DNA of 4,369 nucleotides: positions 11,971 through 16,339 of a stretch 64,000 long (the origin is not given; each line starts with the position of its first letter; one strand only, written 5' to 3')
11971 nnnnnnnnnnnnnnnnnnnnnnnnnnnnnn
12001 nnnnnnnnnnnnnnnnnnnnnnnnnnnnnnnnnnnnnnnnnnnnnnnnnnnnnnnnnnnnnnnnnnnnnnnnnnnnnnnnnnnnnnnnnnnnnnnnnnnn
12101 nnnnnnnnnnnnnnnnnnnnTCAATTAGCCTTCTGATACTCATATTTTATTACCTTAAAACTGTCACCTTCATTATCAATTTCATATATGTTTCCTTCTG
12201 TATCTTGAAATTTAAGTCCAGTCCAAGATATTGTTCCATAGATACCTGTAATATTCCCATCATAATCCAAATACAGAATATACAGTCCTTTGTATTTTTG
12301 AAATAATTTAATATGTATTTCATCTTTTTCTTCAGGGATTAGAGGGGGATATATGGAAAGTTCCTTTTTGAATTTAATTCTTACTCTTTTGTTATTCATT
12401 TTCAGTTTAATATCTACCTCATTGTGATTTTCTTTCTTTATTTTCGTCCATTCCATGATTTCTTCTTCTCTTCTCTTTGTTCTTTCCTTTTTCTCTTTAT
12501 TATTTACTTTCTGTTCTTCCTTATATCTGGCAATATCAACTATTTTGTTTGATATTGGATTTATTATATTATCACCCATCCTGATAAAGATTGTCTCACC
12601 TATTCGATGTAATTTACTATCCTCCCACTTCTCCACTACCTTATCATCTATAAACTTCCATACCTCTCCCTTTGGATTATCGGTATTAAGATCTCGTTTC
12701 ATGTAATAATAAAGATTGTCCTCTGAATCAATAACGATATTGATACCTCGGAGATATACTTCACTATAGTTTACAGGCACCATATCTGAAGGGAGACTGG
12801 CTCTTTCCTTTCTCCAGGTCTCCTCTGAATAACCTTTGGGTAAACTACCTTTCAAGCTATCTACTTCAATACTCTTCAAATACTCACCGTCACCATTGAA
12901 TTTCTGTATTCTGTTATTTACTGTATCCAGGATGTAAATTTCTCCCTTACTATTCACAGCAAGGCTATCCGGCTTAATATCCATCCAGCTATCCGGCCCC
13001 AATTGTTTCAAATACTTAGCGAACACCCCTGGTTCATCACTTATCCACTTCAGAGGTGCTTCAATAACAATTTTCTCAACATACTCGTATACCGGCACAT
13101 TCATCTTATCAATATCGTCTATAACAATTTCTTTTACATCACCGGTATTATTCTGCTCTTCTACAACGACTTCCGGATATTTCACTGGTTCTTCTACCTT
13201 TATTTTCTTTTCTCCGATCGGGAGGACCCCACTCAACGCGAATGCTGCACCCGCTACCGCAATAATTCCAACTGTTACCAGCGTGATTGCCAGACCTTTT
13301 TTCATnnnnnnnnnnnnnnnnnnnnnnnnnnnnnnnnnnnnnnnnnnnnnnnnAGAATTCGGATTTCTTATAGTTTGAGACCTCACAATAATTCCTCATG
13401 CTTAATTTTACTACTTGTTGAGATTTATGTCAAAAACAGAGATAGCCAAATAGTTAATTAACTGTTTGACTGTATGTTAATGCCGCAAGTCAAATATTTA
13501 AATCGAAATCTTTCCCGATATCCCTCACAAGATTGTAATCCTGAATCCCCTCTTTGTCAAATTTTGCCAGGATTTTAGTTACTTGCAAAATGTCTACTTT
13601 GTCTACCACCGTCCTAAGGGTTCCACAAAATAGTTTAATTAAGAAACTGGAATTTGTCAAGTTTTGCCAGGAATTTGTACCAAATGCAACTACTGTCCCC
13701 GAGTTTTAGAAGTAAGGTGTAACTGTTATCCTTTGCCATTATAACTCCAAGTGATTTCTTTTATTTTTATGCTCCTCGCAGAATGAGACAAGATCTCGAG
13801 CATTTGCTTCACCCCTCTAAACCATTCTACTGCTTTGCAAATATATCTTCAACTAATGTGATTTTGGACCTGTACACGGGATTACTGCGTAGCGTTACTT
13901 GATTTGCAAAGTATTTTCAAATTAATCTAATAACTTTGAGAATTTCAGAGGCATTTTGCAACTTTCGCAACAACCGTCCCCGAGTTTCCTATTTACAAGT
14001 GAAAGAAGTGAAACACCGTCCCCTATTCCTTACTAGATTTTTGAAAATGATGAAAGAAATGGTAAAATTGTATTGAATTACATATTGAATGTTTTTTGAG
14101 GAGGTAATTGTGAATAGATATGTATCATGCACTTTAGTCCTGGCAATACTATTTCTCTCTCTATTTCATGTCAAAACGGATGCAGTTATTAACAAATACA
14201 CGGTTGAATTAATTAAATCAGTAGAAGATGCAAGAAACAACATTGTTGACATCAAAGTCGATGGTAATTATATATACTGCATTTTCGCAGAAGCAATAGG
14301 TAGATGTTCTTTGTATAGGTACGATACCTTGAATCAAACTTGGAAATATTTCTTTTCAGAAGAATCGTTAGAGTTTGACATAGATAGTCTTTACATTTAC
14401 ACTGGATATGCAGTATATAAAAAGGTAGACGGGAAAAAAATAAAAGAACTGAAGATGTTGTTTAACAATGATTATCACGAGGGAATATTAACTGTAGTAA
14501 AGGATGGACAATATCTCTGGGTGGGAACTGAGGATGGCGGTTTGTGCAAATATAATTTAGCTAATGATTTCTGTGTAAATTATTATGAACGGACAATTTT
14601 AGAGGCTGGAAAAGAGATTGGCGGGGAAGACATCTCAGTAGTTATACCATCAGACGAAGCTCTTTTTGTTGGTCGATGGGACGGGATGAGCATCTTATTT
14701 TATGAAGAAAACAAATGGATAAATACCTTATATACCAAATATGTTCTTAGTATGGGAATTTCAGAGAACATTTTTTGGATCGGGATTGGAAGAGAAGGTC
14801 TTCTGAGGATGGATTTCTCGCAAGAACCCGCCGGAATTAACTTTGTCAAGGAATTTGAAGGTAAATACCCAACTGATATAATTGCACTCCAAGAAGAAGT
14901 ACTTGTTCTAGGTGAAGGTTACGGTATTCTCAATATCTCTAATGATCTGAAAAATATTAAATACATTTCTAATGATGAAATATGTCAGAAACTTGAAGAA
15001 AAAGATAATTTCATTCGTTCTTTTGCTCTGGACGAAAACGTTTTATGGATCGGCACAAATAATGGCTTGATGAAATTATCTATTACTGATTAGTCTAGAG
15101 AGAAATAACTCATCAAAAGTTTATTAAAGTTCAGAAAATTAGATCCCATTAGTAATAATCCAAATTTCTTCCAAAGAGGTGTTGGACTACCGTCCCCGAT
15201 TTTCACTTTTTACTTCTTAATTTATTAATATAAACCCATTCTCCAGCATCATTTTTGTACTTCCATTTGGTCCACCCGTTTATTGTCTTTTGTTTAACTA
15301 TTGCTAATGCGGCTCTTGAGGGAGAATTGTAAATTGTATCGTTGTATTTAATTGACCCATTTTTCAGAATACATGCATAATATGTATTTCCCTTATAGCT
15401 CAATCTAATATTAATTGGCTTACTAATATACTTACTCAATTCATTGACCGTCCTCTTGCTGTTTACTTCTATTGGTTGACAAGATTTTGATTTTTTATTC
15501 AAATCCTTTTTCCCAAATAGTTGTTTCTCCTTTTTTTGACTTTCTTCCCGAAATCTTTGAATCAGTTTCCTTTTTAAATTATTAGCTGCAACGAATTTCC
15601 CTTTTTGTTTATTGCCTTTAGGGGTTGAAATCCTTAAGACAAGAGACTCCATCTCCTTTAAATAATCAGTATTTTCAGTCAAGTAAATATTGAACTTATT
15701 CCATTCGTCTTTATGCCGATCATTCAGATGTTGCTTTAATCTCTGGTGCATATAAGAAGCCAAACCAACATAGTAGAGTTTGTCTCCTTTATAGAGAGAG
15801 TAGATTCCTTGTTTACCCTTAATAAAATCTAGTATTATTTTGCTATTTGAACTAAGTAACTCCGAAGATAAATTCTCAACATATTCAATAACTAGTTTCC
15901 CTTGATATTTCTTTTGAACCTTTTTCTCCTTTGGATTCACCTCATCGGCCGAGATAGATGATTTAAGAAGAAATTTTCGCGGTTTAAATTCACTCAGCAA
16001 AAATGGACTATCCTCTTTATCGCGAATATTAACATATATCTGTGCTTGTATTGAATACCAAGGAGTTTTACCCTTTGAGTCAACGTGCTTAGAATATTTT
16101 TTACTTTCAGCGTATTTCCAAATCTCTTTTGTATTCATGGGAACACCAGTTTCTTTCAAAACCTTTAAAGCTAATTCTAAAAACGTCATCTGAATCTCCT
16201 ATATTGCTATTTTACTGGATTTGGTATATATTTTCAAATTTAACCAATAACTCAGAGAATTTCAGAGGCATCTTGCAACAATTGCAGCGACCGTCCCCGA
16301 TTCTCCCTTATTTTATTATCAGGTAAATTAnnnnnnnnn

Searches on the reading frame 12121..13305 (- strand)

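Call 9: search_protein_families(library=pfam, proteins=[window:12121-13305:-], max_evalue=0.01)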
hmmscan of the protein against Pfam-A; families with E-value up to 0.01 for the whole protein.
window:12121-13305:- (394 aa): 1 family
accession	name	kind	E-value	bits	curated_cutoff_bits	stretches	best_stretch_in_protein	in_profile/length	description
PF01436.27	NHL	-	5.2e-06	26.7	20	1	112-136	4-28/28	NHL repeat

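Call 90: search_protein_families(library=ncbifam, proteins=[window:12121-13305:-], max_evalue=0.001)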
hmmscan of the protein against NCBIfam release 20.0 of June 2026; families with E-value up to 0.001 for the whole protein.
window:12121-13305:- (394 aa): 1 family
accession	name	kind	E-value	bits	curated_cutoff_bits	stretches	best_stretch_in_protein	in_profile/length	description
NF035926.1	scyF_NHL_VPEP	equivalog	0.00043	19.5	350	0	119-146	112-139/376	scytonemin biosynthesis PEP-CTERM protein ScyF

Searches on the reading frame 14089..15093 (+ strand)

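Call 9: search_protein_families(library=pfam, proteins=[window:14089-15093:+], max_evalue=0.01)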
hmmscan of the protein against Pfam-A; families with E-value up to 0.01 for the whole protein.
window:14089-15093:+ (334 aa): 1 family
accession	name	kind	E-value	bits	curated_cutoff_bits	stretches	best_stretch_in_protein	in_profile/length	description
PF07494.17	Reg_prop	-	8.8e-05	22.7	20.4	0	305-325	3-24/24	Two component regulator propeller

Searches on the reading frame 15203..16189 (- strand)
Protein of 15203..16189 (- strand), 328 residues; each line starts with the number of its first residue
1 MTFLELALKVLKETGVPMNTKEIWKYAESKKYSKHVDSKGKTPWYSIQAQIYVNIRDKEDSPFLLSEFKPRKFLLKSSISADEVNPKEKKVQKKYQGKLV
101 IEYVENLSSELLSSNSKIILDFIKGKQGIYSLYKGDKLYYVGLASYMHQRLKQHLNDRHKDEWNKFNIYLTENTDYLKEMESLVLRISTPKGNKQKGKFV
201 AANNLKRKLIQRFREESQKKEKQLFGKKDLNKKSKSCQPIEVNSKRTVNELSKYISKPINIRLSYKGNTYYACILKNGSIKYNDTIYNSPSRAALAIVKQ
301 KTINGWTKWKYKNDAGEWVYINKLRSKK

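Call 10: search_protein_families(library=pfam, proteins=[window:15203-16189:-], max_evalue=0.01)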
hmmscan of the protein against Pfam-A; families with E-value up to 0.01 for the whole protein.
window:15203-16189:- (328 aa): 3 families
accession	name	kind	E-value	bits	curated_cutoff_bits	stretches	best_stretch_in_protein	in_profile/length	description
PF05066.19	HARE-HTH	-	2.8e-13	50.5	25.9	1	1-64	1-59/71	HB1, ASXL, restriction endonuclease HTH domain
PF18755.6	RAMA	-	3.3e-12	46.7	35.2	1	263-315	39-89/107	Restriction Enzyme Adenine Methylase Associated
PF14267.11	DUF4357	-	5e-06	26.8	38.4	1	283-313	21-50/54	Domain of unknown function (DUF4357)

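Call 23: find_encoding_contigs(protein=window:15203-16189:-, flank=10000, max_places=10)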
Protein window:15203-16189:- (328 aa): 3 contigs read that carry it; 2 places shown.
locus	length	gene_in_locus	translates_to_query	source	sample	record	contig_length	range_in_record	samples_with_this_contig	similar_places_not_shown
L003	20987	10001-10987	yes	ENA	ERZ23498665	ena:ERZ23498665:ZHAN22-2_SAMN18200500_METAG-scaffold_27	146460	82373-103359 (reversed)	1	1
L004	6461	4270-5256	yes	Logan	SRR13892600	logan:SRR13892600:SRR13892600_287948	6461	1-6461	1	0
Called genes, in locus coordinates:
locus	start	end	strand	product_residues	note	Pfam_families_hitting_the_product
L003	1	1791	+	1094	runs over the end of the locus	PF07693:KAP_NTPase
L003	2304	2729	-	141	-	-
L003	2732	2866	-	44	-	-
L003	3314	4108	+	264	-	PF12844:HTH_19, PF13560:HTH_31, PF01381:HTH_3, PF13274:SocA_Panacea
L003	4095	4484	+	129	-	-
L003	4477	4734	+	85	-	-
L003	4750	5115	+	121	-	PF04307:YdjM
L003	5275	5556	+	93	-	-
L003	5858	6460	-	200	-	PF13707:RloB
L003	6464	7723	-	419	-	PF13175:AAA_15 (faint), PF13304:AAA_21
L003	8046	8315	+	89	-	-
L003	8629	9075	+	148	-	-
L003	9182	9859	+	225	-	-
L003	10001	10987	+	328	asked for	PF05066:HARE-HTH, PF18755:RAMA, PF14267:DUF4357 (weak)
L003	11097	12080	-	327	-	-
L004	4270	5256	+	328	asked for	PF05066:HARE-HTH, PF18755:RAMA, PF14267:DUF4357 (weak)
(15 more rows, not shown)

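Call 79: search_protein_families(library=padloc, proteins=[window:15203-16189:-], max_evalue=0.001)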
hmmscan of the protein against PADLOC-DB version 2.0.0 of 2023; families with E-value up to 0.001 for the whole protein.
window:15203-16189:- (328 aa): 5 families
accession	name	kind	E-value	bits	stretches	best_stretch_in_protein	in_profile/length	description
PDLC04921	PDC-S14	-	4.5e-15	53.7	1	260-326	204-269/280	-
PDLC04925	PDC-S14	-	4e-12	43.7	2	282-313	257-287/301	-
PDLC04923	PDC-S14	-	6e-09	33.4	0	127-174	71-122/320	-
PDLC04922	PDC-S14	-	3.7e-05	21.1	0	126-181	49-105/305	-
PDLC05040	PDC-S57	-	0.0007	17.5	0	272-315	177-219/229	-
